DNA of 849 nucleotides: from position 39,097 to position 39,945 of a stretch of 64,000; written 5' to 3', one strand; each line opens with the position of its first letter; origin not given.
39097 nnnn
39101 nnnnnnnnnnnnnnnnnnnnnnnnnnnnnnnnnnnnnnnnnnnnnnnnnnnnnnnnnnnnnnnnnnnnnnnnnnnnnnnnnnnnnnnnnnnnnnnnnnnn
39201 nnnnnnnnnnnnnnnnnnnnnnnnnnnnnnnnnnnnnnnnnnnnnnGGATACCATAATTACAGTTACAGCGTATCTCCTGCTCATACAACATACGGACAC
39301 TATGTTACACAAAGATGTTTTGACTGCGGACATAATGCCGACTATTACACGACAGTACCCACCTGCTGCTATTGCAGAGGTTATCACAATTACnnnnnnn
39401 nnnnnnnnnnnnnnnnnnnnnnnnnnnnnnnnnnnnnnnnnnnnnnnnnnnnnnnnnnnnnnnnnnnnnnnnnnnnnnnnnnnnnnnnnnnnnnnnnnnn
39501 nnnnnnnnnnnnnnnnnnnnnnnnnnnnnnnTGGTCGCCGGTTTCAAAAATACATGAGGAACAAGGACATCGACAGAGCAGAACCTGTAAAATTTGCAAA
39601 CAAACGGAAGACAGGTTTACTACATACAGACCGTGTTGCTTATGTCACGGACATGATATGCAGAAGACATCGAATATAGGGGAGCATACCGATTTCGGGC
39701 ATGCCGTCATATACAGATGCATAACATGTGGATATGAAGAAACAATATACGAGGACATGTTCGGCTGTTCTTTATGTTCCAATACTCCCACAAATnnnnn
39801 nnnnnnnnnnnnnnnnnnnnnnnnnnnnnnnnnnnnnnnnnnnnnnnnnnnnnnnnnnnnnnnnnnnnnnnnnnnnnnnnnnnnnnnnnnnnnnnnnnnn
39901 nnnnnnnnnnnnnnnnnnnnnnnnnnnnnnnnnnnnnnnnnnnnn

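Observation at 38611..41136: Secreted protein with eight tandem Cys4/His3-4 modules of a pattern I do not recognise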

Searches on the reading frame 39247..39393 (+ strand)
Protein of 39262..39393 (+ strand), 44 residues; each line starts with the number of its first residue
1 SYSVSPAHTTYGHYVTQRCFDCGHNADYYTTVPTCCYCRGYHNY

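Call 13: search_protein_families(library=pfam, proteins=[window:39262-39393:+], max_evalue=10)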
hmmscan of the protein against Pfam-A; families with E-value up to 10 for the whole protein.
seq(44 aa): 2 families
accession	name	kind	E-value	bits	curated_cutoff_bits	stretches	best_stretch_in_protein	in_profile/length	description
PF00806.25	PUF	-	0.023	14.9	26.3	1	11-24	10-23/35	Pumilio-family RNA binding repeat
PF23458.2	DUF7130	-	0.032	14.6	35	1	8-36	45-73/89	Domain of unknown function (DUF7130)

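Call 25: search_protein_representatives(alignment_id=A1)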
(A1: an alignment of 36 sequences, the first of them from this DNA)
Query: 36 sequences, 44 profile positions. Proteins with E-value up to 0.001 (for the whole library): 18; up to 1e-10: 5; up to 1e-30: 2. The best 18 are listed.
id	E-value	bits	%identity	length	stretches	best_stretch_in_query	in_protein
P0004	1.6e-93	322.3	-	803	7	2-43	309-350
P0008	1.9e-58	210.0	-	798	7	5-41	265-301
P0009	1.1e-18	82.7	-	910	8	6-39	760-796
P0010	2.1e-16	75.4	-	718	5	1-40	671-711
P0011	7.2e-12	60.9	-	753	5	5-39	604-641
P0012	1.1e-08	50.7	-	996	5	5-41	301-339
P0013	2.6e-08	49.5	-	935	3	3-38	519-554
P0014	3.7e-08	49.0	-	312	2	7-39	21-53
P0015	9.8e-06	41.3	-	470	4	1-38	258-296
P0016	6.3e-05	38.7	-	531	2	6-40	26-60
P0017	1.2e-04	37.7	-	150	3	11-33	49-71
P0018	2.3e-04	36.9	-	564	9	27-43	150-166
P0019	3.0e-04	36.5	-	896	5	3-42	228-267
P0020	3.9e-04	36.1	-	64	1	17-42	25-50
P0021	6.1e-04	35.5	-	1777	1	3-40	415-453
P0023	8.2e-04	35.1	-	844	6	4-42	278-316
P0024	8.2e-04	35.1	-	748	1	5-39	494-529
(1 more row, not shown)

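Call 27: search_protein_families(library=pfam, proteins=[P0008, P0009, P0010, P0011, P0012, P0013, P0014, P0015, P0016, P0019], max_evalue=0.01)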
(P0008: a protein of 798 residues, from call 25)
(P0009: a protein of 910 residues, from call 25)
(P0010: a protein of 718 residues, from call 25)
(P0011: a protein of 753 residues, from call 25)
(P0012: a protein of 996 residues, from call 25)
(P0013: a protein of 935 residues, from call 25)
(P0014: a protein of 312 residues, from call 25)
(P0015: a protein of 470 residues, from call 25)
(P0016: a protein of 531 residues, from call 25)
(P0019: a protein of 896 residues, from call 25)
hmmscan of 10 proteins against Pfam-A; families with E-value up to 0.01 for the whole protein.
P0008 (798 aa): 0 families

P0009 (910 aa): 0 families

P0010 (718 aa): 1 family
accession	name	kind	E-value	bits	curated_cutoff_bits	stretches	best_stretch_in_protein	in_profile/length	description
PF00082.27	Peptidase_S8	-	2.9e-53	181.5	21.8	1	163-401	2-285/288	Subtilase family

P0011 (753 aa): 0 families

P0012 (996 aa): 1 family
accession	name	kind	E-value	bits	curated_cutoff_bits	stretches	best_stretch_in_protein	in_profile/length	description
PF14200.12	RicinB_lectin_2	-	0.00076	20.6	25.6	0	668-738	4-79/89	Ricin-type beta-trefoil lectin domain-like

P0013 (935 aa): 4 families
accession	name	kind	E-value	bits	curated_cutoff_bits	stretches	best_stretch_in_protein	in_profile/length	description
PF01551.29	Peptidase_M23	-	1e-07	32.4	28.7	1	812-919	2-93/96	Peptidase family M23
PF02152.23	FolB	-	1.8e-05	25.7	31.8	0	260-288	5-33/113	Dihydroneopterin aldolase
PF13360.13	PQQ_2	-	0.0096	16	27.6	0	54-132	31-109/233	Outer membrane protein assembly factor BamB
PF13620.12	CarboxypepD_reg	-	0.01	16.6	32.3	1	687-766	6-78/82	Carboxypeptidase regulatory-like domain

P0014 (312 aa): 0 families

P0015 (470 aa): 0 families

P0016 (531 aa): 0 families

P0019 (896 aa): 2 families
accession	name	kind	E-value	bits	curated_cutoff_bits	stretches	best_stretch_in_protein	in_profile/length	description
PF07705.17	CARDB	-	3.7e-13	50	22.7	1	477-582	2-100/101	CARDB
PF17957.7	Big_7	-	0.0072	17.4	24.1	0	490-562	7-70/70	Bacterial Ig domain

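Call 62: find_homologous_proteins(query=A6, max_evalue=0.001)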
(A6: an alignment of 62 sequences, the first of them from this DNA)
Query A6 (62 sequences): 2 candidates shared short words with the query, none scored E <= 0.001.

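Call 75: search_solved_structures(query=A6, max_evalue=10)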
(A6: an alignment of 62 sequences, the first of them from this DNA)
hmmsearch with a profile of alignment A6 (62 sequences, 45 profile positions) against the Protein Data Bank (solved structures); distinct sequences matched with E-value up to 10: 44.
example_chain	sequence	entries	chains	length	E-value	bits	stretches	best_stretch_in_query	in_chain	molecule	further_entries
4bts_A5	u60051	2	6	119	0.12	15.3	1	16-30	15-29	40S RIBOSOMAL PROTEIN RPS26E | RIBOSOMAL PROTEIN S26E CONTAINING PROTEIN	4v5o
6o8w_n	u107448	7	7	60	0.31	14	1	21-44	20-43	30S ribosomal protein S14 type Z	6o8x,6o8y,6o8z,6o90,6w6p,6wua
3oue_A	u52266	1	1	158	0.32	14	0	22-45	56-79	Cytochrome c family protein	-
7nhk_o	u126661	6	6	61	0.32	14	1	21-44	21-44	30S ribosomal protein S14 type Z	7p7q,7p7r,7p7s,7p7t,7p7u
1rwj_A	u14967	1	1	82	0.36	13.8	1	22-45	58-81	Cytochrome c family protein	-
9ta4_A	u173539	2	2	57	0.4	13.7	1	17-30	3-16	Rubredoxin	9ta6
7nhl_o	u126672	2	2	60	0.45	13.5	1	21-44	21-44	30S ribosomal protein S14 type Z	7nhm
5li0_n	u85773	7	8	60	0.45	13.5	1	21-44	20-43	30S ribosomal protein S14 type Z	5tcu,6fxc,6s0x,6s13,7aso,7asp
5nd8_n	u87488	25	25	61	0.46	13.5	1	21-44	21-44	30S ribosomal protein S14 type Z | Small ribosomal subunit protein uS14B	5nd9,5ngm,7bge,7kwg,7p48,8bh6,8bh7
8yp6_n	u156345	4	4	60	0.48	13.4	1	21-43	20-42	Small ribosomal subunit protein uS14B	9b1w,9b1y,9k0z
4v4n_Ag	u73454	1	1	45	0.49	13.4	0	22-30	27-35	50S ribosomal protein L40E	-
8crx_S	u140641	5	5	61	0.5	13.4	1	21-43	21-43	30S ribosomal protein S14 type Z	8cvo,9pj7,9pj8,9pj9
32nj_N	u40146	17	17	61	0.5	13.4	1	21-43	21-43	Small ribosomal subunit protein uS14B | 30S ribosomal protein S14 type Z | 30S Ribosomal Protein S14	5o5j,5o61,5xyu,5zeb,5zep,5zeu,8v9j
4c2m_I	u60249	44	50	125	0.71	12.9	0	21-37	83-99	DNA-DIRECTED RNA POLYMERASE I SUBUNIT RPA12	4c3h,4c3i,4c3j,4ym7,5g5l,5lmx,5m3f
5myj_AN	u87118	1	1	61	0.98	12.4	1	21-43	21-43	30S ribosomal protein S14 type Z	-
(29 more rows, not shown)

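Call 78: list_cluster_members(proteins=[P0008, P0009, P0010, P0011, P0012, P0013, P0014, P0021, P0023, P0024])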
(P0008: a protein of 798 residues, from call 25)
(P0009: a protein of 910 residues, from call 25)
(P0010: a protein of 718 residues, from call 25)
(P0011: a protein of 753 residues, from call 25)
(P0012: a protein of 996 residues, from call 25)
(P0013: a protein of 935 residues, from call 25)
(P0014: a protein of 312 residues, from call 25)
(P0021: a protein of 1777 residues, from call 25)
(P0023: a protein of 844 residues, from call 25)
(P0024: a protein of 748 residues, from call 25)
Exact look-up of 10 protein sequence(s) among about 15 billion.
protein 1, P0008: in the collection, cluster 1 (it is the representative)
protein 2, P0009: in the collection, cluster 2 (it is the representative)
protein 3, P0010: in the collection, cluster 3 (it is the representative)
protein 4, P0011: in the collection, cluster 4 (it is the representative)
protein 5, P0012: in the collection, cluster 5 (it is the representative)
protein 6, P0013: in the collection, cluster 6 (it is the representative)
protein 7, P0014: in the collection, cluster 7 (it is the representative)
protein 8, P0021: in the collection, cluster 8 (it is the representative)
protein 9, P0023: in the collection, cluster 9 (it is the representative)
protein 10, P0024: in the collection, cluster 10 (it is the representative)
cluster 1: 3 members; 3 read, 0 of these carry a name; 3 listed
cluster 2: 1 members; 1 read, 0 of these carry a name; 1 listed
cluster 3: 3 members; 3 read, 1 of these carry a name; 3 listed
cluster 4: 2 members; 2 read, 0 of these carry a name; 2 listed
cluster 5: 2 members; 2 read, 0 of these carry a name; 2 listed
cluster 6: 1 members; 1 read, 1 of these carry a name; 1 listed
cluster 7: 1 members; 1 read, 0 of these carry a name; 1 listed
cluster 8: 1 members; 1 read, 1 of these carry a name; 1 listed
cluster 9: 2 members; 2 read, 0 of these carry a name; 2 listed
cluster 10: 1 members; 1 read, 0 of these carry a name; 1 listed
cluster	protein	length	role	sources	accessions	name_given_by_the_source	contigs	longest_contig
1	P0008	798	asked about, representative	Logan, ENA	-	-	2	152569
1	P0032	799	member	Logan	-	-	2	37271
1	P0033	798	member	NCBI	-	-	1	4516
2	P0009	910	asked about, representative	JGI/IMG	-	-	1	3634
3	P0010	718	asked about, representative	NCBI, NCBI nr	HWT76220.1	MAG TPA: S8 family peptidase, partial [Mobilitalea sp.] | S8 family peptidase [Mobilitalea sp.]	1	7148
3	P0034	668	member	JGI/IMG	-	-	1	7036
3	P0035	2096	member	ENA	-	-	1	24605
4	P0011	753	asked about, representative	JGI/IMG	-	-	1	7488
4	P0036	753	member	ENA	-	-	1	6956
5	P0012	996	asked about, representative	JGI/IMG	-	-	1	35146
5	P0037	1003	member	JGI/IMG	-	-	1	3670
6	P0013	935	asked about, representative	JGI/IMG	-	murein DD-endopeptidase MepM/ murein hydrolase activator NlpD/dihydroneopterin aldolase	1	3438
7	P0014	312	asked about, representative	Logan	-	-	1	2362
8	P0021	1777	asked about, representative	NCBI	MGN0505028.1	MAG: S8 family serine peptidase, partial [Lachnospiraceae bacterium]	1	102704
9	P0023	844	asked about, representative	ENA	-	-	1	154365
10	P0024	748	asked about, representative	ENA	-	-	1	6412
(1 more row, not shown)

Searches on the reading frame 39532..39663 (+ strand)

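Call 13: search_protein_families(library=pfam, proteins=[window:39532-39663:+], max_evalue=10)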
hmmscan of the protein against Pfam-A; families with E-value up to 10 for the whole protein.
seq(44 aa): 1 family
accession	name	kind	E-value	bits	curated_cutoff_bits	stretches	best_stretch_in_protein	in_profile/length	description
PF23663.1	Znf_SCAND3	-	0.00097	19.5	27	1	5-27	20-42/50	SCAN domain-containing protein 3-like zinc finger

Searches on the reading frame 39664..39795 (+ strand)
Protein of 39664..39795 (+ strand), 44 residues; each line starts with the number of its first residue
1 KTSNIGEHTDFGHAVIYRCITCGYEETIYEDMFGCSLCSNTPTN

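Call 13: search_protein_families(library=pfam, proteins=[window:39664-39795:+], max_evalue=10)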
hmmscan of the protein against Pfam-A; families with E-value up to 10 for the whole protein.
seq(44 aa): 4 families
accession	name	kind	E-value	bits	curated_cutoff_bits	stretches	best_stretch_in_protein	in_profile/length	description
PF02207.25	zf-UBR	-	0.019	15.5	25.2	1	14-41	10-33/69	Putative zinc finger in N-recognin (UBR box)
PF23458.2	DUF7130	-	0.039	14.3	35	1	9-39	45-77/89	Domain of unknown function (DUF7130)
PF23225.1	zf-C2H2_7th_ZNF462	-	0.3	11.3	27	1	16-27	4-15/42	Zinc finger protein 462, seventh C2H2 zinc finger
PF06397.17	Desulfoferrod_N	-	0.78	9.9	23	1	16-24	6-14/36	Desulfoferrodoxin, N-terminal domain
